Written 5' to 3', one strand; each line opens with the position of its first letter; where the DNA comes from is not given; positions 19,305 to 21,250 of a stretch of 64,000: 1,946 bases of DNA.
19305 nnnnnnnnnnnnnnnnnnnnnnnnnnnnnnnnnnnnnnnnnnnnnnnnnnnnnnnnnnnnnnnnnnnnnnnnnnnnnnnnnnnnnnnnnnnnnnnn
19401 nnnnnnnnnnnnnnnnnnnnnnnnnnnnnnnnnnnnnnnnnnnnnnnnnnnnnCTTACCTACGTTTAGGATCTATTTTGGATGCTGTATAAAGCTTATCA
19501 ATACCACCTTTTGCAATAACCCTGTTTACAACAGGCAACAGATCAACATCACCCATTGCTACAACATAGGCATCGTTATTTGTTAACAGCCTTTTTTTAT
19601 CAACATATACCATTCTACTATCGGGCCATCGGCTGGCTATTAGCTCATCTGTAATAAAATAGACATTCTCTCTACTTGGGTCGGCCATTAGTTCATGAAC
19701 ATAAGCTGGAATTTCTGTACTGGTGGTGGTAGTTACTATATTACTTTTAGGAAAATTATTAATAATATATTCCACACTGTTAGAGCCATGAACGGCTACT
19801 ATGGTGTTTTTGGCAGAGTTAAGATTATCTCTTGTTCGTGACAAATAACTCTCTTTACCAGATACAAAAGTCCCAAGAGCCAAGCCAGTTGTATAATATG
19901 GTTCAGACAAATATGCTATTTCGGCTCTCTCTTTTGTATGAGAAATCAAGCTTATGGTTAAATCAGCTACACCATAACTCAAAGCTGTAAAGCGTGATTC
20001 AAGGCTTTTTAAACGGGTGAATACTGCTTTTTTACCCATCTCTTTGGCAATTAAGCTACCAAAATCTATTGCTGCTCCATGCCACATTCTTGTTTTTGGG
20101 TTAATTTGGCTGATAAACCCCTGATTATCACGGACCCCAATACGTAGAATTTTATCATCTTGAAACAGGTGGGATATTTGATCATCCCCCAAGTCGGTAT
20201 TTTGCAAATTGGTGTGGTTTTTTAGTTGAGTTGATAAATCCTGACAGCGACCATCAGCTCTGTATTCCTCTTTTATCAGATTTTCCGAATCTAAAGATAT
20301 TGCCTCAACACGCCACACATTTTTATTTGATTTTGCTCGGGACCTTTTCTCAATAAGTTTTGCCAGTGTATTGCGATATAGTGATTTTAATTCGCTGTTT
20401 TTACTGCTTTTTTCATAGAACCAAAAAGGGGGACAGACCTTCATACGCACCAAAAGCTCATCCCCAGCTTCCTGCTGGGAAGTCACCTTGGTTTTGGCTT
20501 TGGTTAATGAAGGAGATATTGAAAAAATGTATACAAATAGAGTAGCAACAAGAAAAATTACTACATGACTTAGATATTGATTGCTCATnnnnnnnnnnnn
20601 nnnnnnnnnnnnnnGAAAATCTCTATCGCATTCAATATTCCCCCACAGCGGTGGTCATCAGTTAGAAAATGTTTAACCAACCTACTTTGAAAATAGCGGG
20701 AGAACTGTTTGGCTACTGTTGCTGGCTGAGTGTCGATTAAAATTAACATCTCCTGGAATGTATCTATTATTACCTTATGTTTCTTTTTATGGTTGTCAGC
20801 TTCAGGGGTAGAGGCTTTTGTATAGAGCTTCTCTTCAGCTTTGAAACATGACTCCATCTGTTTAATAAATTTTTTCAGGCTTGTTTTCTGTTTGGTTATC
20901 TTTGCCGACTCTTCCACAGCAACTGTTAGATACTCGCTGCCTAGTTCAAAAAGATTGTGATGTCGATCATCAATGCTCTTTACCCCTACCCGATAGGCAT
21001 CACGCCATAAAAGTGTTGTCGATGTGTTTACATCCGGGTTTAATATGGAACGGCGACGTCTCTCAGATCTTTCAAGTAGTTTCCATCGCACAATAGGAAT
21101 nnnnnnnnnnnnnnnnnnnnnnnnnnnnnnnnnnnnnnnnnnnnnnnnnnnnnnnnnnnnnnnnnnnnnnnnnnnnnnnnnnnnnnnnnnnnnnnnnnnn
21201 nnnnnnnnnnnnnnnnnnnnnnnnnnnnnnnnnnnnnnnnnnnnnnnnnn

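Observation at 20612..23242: MBL-fold + two cNMP-binding domains + C-terminal hemerythrin in one 876-aa protein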

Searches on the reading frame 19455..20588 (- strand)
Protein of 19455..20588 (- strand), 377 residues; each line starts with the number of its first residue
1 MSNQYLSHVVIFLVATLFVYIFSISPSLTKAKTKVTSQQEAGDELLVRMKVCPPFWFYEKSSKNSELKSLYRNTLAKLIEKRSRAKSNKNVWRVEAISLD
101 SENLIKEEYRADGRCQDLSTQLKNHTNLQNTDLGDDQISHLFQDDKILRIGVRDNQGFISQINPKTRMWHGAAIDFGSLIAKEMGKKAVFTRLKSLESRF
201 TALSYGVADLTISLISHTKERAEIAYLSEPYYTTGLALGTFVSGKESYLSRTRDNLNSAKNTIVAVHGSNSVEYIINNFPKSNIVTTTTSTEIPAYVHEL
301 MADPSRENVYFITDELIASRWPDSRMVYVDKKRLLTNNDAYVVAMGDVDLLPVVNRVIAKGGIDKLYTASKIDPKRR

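Call 7: search_protein_families(library=pfam, proteins=[window:19455-20588:-], max_evalue=0.001)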
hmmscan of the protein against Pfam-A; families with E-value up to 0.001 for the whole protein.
window:19455-20588:- (377 aa): 1 family
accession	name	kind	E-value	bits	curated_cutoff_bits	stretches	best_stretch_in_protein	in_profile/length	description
PF00497.25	SBP_bac_3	-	1.4e-10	41.5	26.4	1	149-356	2-111/132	Bacterial extracellular solute-binding proteins, family 3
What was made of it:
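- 19455..20588 (-): Downstream gene, probably co-transcribed: 377-aa SBP_bac_3-like protein with an N-terminal hydrophobic anchor. Its link to the enzyme is weak. Pfam SBP_bac_3 (call 7).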

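Call 69: search_protein_families(library=padloc, proteins=[window:19458-20588:-], max_evalue=0.01)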
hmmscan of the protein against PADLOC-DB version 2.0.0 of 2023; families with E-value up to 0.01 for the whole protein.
window:19458-20588:- (377 aa): 0 families

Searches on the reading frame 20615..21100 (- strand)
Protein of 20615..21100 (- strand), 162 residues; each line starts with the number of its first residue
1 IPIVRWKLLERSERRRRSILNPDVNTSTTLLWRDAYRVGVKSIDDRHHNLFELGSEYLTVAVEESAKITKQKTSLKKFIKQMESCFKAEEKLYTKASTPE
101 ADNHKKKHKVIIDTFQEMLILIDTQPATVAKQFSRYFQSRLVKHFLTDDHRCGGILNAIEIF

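Call 25: search_protein_families(library=pfam, proteins=[window:20615-21100:-], max_evalue=10)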
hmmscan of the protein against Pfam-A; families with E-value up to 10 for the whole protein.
window:20615-21100:- (162 aa): 4 families
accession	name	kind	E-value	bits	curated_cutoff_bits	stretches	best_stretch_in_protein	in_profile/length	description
PF01814.28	Hemerythrin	-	4.3e-07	30.9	25.3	1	39-149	2-120/127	Hemerythrin HHE cation binding domain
PF23129.1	DotZ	-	0.0053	16.8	27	1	42-135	103-194/293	DotZ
PF04184.18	ST7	-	0.047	12.6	24.3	1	55-112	197-253/533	ST7 protein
PF06558.17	SecM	-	0.066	13.6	25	1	75-138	63-123/147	Secretion monitor precursor protein (SecM)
